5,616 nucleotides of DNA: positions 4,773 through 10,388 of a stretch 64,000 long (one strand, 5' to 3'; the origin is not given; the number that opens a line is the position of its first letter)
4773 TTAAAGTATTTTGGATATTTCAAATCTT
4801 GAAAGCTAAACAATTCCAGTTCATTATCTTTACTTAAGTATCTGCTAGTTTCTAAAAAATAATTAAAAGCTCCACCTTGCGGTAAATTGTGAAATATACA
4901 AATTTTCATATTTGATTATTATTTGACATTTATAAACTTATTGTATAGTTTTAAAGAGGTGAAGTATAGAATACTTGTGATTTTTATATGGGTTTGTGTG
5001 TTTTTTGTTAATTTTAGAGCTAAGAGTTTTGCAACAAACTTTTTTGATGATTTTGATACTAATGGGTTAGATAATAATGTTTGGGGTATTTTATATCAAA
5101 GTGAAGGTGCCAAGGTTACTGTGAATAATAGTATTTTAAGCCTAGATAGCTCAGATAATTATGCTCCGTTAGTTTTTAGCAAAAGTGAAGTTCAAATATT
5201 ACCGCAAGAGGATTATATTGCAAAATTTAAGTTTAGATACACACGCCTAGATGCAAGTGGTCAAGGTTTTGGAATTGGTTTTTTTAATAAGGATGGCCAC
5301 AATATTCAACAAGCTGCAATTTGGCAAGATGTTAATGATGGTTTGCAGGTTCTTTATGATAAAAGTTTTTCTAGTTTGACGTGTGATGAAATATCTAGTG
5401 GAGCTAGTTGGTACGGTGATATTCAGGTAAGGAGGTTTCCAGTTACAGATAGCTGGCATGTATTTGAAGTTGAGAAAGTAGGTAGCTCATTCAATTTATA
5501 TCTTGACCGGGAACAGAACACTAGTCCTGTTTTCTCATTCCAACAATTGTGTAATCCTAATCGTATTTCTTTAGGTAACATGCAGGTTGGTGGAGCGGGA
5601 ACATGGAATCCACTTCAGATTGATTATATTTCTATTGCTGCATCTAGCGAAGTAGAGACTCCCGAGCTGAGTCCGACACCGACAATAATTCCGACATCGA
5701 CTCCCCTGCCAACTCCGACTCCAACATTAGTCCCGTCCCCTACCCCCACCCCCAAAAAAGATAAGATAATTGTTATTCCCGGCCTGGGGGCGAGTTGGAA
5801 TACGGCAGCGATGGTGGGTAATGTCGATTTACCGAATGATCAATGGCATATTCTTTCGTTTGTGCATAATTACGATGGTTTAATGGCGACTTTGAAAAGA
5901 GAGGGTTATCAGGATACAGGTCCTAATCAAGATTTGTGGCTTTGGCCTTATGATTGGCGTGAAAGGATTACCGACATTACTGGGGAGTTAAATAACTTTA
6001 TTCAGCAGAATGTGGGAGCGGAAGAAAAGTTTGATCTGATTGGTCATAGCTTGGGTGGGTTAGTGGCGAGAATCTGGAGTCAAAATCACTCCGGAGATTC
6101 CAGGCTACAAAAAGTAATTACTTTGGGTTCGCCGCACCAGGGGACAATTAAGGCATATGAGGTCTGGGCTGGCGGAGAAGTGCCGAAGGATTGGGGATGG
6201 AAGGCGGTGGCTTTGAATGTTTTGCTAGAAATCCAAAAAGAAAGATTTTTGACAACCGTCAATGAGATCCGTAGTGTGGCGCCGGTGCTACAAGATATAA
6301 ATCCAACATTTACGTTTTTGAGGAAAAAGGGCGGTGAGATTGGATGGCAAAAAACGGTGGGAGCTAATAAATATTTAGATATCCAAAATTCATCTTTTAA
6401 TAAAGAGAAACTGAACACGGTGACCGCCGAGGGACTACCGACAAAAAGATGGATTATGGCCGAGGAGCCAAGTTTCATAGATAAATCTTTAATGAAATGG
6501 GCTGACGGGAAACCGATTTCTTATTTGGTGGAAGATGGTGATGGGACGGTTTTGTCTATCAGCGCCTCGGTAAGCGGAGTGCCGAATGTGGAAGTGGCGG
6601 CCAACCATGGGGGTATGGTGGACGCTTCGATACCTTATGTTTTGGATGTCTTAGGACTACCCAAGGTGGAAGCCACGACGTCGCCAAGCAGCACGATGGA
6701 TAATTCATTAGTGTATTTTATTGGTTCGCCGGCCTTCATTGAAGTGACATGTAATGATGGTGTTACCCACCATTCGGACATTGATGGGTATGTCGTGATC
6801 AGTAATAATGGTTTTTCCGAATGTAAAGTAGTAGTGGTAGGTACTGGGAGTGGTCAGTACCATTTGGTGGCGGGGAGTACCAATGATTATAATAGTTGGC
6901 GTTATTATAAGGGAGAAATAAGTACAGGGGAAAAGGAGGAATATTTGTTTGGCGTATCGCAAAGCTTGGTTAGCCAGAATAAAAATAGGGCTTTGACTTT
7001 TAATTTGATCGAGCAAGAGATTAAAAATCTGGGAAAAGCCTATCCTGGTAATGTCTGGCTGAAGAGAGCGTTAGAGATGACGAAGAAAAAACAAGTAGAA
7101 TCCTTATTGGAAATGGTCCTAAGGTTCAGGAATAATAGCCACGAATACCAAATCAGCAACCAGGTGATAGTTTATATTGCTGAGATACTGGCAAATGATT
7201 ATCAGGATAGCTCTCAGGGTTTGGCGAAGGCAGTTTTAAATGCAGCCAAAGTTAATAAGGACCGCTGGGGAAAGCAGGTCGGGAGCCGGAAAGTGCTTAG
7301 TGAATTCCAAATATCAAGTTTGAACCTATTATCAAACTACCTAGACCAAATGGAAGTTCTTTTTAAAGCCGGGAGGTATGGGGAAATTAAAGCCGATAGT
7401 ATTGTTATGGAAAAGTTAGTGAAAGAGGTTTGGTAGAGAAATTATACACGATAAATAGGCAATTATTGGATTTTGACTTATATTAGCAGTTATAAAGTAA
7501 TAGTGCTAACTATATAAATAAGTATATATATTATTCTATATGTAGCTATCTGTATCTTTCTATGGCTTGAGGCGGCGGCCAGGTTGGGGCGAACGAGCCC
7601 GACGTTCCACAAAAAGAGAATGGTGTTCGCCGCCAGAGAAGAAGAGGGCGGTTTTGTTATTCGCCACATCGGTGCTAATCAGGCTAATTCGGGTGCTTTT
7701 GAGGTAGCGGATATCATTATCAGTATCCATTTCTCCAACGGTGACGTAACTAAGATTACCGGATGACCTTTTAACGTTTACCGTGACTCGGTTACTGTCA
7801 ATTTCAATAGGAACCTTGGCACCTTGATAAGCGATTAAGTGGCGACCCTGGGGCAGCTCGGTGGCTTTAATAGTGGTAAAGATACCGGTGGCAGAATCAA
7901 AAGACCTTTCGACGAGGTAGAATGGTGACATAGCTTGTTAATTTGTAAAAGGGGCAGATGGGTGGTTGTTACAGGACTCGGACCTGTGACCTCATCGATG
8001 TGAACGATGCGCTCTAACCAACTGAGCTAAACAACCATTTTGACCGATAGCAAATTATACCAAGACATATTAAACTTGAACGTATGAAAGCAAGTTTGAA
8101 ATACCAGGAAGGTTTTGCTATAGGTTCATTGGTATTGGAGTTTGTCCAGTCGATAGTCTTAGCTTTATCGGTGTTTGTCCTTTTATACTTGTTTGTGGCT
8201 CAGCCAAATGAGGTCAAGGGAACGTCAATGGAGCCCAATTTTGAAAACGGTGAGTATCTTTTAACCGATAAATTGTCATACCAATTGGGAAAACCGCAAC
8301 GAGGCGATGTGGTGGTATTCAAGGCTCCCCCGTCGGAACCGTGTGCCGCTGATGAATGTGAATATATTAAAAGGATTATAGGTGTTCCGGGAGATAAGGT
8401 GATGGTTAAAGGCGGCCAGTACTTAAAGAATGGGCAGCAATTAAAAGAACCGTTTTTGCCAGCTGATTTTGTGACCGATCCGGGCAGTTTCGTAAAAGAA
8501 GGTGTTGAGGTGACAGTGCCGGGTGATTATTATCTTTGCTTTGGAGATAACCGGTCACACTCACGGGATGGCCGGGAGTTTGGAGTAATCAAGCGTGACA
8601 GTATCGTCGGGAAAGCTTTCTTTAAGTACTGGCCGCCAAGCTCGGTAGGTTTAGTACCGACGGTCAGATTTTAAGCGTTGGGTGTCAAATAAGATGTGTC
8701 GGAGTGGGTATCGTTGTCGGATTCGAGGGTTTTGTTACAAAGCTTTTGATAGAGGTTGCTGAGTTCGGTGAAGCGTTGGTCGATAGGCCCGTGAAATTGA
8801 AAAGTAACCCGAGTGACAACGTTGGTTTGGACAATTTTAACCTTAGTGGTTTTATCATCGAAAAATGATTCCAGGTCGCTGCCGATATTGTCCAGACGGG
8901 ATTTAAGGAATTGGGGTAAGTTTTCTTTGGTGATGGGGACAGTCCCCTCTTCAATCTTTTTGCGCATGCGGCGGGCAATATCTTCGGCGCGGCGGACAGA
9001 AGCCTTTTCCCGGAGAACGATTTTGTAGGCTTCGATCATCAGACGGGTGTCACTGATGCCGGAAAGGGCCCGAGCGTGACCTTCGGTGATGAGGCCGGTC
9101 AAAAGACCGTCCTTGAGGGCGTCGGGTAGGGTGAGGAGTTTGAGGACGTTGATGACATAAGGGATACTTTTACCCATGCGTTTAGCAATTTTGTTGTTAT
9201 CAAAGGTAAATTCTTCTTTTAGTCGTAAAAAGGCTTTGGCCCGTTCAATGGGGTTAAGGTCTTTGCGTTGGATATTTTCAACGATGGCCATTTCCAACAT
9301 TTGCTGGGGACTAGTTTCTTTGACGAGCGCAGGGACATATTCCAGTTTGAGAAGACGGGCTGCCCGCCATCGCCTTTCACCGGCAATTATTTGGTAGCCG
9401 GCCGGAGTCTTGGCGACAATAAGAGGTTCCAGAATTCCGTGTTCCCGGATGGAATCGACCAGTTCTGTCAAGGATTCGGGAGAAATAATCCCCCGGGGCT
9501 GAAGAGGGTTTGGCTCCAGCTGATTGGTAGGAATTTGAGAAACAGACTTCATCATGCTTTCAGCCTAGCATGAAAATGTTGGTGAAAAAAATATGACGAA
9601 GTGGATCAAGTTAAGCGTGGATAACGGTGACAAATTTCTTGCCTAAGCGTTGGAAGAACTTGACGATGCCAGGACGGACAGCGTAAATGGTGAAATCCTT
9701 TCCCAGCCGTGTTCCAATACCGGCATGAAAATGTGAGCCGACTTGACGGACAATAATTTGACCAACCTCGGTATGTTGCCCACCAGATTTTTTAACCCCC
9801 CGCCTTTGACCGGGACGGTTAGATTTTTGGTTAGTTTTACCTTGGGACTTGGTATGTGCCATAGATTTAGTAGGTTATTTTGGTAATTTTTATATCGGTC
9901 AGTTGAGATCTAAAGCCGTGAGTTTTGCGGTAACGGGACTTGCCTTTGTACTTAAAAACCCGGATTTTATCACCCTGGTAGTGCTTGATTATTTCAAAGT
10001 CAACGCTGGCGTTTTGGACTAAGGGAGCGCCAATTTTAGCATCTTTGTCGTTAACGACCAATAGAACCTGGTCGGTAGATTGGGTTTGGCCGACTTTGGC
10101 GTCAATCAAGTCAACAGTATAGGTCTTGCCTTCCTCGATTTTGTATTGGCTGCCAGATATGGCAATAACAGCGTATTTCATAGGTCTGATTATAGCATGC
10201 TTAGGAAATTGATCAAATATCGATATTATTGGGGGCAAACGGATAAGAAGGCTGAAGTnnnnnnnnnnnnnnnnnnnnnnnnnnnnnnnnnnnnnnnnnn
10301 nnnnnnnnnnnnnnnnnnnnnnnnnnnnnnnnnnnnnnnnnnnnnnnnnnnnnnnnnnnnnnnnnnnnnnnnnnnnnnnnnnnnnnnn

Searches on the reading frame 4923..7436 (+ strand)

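Call 57: search_protein_families(library=pfam, proteins=[window:4923-7436:+], max_evalue=0.0001)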
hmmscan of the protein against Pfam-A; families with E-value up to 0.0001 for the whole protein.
window:4923-7436:+ (837 aa): 4 families
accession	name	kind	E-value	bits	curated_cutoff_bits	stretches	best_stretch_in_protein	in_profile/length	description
PF02089.21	Palm_thioest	-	1e-07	32.4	26.8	1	351-413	60-118/254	Palmitoyl protein thioesterase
PF02450.21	LCAT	-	4.7e-07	29.8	21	1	317-420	69-177/392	Lecithin:cholesterol acyltransferase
PF00561.26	Abhydrolase_1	-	9.2e-07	29.2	25.8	1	355-416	57-117/245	alpha/beta hydrolase fold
PF07819.20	PGAP1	-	1.2e-06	29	24.3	1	361-408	84-132/233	PGAP1-like alpha/beta domain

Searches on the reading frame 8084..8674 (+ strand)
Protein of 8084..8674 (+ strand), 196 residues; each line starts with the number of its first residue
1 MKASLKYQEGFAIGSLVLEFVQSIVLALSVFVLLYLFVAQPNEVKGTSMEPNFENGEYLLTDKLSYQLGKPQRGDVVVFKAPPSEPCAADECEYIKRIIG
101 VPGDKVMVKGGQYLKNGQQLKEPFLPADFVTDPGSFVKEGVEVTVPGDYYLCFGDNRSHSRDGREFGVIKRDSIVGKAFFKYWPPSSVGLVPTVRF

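Call 57: search_protein_families(library=pfam, proteins=[window:8084-8674:+], max_evalue=0.0001)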
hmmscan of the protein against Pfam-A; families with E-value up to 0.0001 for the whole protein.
window:8084-8674:+ (196 aa): 1 family
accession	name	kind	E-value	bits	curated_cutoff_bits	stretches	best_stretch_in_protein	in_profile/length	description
PF10502.14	Peptidase_S26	-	1.5e-43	149.1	22.9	1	18-183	2-168/168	Signal peptidase, peptidase S26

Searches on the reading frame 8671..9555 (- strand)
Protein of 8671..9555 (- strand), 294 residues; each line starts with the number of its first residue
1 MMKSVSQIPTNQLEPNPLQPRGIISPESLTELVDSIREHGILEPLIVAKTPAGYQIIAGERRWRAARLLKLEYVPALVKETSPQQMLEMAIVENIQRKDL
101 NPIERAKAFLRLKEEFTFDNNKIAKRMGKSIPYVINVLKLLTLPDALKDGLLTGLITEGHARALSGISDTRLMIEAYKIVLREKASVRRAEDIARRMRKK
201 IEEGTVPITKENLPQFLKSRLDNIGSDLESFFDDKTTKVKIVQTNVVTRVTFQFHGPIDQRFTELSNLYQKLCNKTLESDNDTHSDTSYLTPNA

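Call 57: search_protein_families(library=pfam, proteins=[window:8671-9555:-], max_evalue=0.0001)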
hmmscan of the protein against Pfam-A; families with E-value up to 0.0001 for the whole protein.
window:8671-9555:- (294 aa): 2 families
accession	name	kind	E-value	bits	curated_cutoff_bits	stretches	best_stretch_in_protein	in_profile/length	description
PF02195.25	ParB_N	-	2.6e-31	107.9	26.3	1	4-96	2-95/95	ParB N-terminal domain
PF17762.8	HTH_ParB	-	3e-26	92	22.6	1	98-198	1-101/102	ParB HTH domain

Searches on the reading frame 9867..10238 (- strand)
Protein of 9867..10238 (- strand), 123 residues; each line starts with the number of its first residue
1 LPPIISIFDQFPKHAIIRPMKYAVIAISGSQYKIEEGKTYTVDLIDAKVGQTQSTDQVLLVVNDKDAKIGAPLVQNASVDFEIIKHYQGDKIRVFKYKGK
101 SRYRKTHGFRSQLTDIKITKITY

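Call 57: search_protein_families(library=pfam, proteins=[window:9867-10238:-], max_evalue=0.0001)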
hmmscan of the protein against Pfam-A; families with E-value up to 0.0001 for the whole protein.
window:9867-10238:- (123 aa): 1 family
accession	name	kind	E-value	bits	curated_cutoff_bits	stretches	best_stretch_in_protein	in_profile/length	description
PF00829.26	Ribosomal_L21p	-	1.3e-29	102.8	27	1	22-121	2-99/99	Ribosomal prokaryotic L21 protein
